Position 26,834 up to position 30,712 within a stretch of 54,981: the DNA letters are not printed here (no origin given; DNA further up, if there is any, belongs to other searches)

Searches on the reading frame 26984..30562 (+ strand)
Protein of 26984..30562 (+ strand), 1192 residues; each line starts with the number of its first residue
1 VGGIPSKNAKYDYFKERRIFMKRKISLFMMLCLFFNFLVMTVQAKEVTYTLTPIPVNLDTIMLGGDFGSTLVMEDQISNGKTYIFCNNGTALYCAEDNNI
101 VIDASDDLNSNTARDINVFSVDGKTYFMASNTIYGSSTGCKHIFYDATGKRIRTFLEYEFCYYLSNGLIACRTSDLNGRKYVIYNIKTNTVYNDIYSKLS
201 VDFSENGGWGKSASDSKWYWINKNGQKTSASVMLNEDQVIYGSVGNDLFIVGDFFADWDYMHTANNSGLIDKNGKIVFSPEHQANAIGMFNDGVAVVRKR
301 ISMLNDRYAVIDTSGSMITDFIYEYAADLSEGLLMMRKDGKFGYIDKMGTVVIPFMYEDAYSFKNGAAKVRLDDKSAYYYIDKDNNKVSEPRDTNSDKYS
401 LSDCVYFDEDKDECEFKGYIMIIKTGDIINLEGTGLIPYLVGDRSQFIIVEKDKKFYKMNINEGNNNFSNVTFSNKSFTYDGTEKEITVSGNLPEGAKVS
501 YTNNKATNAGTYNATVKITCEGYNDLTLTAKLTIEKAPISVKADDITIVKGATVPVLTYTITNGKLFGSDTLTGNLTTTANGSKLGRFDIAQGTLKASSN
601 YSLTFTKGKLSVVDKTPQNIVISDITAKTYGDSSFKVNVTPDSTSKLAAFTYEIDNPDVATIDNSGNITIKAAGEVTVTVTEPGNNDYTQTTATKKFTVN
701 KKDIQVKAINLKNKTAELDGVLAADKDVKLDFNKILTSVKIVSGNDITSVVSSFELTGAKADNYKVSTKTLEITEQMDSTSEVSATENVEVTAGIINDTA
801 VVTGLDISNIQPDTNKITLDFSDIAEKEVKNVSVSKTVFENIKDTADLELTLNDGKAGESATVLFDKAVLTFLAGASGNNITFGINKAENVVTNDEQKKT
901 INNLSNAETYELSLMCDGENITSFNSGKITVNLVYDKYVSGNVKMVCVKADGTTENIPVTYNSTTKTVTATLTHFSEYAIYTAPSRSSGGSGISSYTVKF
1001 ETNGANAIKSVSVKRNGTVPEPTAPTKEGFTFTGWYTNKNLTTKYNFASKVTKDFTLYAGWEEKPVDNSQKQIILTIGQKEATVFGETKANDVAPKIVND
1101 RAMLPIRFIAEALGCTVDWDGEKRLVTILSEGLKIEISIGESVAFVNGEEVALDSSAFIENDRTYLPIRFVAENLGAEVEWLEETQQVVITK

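Call 92: search_protein_families(library=pfam, proteins=[window:26984-30562:+], max_evalue=0.00001)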
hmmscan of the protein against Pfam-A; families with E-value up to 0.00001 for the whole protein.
window:26984-30562:+ (1192 aa): 5 families
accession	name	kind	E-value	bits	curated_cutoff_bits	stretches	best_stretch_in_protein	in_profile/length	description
PF07833.16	Cu_amine_oxidN1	-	6.7e-50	168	24.2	2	1092-1190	10-108/108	Copper amine oxidase N-terminal domain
PF14903.11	WG_beta_rep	-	8.2e-24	83.8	25.6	1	342-375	1-34/35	WG containing repeat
PF09479.16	Flg_new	-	2.3e-18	66.5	27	1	996-1059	1-64/65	Listeria-Bacteroides repeat domain (List_Bact_rpt)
PF18676.6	MBG_2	-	2.8e-11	44.3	25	1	539-611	1-72/72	MBG domain (YGX type)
PF02368.24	Big_2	-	3.4e-08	33.8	22.8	1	634-683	21-69/79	Bacterial Ig-like domain (group 2)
